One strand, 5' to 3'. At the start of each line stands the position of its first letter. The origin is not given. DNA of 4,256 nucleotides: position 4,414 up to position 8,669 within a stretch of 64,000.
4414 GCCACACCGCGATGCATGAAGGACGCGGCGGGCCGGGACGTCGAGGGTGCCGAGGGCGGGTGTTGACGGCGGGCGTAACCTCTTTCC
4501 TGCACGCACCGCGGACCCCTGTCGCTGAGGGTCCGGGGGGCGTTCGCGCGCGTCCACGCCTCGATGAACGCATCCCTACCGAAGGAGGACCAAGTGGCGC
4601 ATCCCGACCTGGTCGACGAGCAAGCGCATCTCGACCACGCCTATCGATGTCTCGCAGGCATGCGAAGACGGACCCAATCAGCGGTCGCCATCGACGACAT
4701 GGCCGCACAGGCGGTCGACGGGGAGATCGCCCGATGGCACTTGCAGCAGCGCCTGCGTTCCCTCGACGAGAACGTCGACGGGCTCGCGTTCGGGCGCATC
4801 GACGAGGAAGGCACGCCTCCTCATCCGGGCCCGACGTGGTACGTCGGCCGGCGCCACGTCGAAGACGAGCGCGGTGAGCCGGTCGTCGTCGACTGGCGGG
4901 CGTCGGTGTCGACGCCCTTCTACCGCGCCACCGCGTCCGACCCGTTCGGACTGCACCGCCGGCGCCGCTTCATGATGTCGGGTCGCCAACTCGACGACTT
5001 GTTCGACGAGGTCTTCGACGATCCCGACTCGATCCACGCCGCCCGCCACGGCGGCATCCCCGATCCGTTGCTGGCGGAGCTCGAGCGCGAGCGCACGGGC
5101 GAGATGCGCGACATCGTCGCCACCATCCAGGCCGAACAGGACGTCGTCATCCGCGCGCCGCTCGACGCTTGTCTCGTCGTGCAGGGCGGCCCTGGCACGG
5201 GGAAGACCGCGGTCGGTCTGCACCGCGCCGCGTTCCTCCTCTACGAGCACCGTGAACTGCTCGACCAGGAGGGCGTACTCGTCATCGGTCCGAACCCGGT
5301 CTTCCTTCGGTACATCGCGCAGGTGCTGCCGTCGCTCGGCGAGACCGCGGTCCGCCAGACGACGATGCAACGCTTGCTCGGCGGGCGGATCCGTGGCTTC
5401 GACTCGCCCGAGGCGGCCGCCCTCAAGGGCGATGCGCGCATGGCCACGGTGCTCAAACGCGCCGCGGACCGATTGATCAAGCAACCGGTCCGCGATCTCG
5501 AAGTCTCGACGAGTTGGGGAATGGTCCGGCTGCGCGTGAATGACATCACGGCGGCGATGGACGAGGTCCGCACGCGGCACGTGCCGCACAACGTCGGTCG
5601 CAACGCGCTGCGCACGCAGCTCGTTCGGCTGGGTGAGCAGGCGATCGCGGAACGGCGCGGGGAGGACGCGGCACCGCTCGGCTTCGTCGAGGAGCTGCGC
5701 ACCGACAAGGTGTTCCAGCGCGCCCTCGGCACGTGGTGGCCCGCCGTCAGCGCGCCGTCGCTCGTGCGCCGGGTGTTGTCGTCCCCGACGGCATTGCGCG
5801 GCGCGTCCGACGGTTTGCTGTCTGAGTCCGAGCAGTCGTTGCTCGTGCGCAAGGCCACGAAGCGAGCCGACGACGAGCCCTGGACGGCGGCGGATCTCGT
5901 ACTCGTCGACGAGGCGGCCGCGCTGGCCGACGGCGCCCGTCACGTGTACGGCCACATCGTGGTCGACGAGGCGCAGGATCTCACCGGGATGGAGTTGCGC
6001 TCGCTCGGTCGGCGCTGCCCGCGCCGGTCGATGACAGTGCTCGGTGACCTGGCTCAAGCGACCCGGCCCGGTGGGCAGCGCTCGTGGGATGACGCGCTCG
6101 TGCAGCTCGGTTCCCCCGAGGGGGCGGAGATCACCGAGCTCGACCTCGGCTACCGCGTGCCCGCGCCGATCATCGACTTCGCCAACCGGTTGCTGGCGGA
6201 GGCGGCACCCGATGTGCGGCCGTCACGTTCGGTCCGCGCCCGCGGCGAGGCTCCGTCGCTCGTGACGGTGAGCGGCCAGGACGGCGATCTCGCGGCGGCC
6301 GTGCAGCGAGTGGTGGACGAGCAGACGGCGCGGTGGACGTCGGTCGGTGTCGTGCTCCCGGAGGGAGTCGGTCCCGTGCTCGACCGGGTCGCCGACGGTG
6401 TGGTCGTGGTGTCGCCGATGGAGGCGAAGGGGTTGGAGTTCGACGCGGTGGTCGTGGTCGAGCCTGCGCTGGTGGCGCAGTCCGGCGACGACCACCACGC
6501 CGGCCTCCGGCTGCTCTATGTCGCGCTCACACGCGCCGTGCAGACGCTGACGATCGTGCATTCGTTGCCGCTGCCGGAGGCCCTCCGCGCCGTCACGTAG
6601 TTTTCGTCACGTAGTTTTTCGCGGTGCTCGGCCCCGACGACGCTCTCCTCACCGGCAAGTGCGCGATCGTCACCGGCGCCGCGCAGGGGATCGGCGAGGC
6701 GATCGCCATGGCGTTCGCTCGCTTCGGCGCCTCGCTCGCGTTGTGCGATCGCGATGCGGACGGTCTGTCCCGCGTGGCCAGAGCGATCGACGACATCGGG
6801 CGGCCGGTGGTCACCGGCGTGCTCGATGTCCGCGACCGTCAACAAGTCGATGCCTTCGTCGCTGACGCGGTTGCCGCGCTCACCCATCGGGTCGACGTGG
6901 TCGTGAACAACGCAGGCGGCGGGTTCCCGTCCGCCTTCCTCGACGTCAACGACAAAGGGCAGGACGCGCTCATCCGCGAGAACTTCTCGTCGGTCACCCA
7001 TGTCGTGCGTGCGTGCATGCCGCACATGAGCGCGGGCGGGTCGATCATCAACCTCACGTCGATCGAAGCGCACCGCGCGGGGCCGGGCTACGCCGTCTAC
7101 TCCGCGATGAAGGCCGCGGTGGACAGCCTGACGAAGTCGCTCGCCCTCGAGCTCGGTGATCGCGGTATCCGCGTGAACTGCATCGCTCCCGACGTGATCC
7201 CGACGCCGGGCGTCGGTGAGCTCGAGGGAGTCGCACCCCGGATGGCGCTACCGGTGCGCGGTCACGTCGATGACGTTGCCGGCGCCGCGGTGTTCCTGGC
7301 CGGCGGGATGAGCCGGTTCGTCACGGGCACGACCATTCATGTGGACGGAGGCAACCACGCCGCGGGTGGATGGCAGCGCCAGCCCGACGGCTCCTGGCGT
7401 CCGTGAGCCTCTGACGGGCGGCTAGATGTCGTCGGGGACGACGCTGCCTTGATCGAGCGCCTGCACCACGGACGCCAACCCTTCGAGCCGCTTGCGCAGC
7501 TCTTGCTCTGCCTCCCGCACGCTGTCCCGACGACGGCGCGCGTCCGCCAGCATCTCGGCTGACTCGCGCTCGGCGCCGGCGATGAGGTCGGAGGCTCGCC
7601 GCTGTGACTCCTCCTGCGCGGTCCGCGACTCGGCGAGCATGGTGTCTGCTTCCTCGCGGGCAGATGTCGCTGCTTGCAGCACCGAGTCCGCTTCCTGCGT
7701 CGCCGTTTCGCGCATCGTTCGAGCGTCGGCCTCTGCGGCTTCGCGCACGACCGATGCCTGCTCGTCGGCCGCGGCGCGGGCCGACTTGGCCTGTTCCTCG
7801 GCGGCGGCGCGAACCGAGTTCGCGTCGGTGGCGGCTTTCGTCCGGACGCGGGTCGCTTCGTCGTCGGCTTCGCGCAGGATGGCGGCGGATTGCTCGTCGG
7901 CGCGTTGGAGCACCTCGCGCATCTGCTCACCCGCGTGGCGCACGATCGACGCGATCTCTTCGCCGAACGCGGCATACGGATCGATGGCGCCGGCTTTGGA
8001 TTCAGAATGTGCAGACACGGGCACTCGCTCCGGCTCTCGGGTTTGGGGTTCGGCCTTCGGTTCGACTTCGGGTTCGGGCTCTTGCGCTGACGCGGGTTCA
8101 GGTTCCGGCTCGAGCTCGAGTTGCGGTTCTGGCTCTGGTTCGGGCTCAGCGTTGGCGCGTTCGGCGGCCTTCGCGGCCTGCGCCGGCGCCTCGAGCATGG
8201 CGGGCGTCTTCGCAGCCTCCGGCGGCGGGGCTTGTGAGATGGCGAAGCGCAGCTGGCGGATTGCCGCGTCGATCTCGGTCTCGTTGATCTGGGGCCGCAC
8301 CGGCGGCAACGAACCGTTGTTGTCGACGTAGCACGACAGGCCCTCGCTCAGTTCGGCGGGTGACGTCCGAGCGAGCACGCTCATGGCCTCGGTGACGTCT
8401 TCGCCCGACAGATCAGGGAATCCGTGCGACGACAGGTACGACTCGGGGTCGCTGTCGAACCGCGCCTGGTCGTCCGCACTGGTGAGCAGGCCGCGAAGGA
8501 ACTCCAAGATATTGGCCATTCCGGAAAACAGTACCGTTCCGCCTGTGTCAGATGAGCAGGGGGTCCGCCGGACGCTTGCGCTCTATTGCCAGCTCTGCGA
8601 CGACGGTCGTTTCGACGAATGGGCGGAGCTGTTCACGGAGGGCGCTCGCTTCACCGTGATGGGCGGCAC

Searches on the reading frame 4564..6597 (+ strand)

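Call 9: search_protein_families(library=pfam, proteins=[window:4564-6597:+])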
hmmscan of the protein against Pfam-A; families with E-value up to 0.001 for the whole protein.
window:4564-6597:+ (678 aa): 7 families
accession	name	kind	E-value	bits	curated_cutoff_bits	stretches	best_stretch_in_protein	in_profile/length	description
PF13538.12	UvrD_C_2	-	7.7e-09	35.7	27.4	1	616-665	5-52/52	UvrD-like helicase C-terminal domain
PF13245.12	AAA_19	-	2.8e-07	31.2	25.1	1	198-499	8-129/134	AAA domain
PF13361.12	UvrD_C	-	6.6e-06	26.2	25.6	1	620-665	294-346/350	UvrD-like helicase C-terminal domain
PF00580.27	UvrD-helicase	-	1.7e-05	25.1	23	0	191-240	4-50/271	UvrD/REP helicase N-terminal domain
PF01443.25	Viral_helicase1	-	0.00031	21.1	21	0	609-665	178-227/228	Viral superfamily 1 RNA helicase core domain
PF09848.15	SLFN-g3_helicase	-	0.00059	19.6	24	0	202-231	2-28/354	Schlafen group 3, DNA/RNA helicase domain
PF02562.22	PhoH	-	0.00079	19.4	27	0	465-527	123-187/205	PhoH-like protein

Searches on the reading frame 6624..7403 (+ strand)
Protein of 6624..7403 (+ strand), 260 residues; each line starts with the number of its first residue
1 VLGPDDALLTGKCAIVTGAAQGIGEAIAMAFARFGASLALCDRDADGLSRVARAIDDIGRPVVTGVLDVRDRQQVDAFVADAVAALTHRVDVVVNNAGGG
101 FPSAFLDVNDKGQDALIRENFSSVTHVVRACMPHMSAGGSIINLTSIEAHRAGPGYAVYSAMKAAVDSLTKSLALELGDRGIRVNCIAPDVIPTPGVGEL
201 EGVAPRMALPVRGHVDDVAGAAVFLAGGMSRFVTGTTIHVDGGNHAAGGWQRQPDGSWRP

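Call 9: search_protein_families(library=pfam, proteins=[window:6624-7403:+])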
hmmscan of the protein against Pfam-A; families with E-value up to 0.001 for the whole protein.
window:6624-7403:+ (260 aa): 4 families
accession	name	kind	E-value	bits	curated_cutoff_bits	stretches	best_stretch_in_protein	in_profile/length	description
PF13561.12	adh_short_C2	-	7.7e-61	206.1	27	1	18-245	1-236/236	Enoyl-(Acyl carrier protein) reductase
PF00106.31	adh_short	-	1.9e-49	168.3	26.6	1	12-198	1-188/195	short chain dehydrogenase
PF23441.1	SDR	-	1.6e-08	34.7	27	1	18-243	14-254/258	SDR-like rossmann domain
PF08659.16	KR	-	1.5e-07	32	22.6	1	15-173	4-163/180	KR domain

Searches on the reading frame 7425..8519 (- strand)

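Call 9: search_protein_families(library=pfam, proteins=[window:7425-8519:-])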
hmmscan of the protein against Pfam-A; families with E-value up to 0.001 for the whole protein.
window:7425-8519:- (365 aa): 1 family
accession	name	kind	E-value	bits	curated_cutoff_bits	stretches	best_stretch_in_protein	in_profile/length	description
PF05887.16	Trypan_PARP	-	0.00097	19.6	100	0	122-176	65-120/134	Procyclic acidic repetitive protein (PARP)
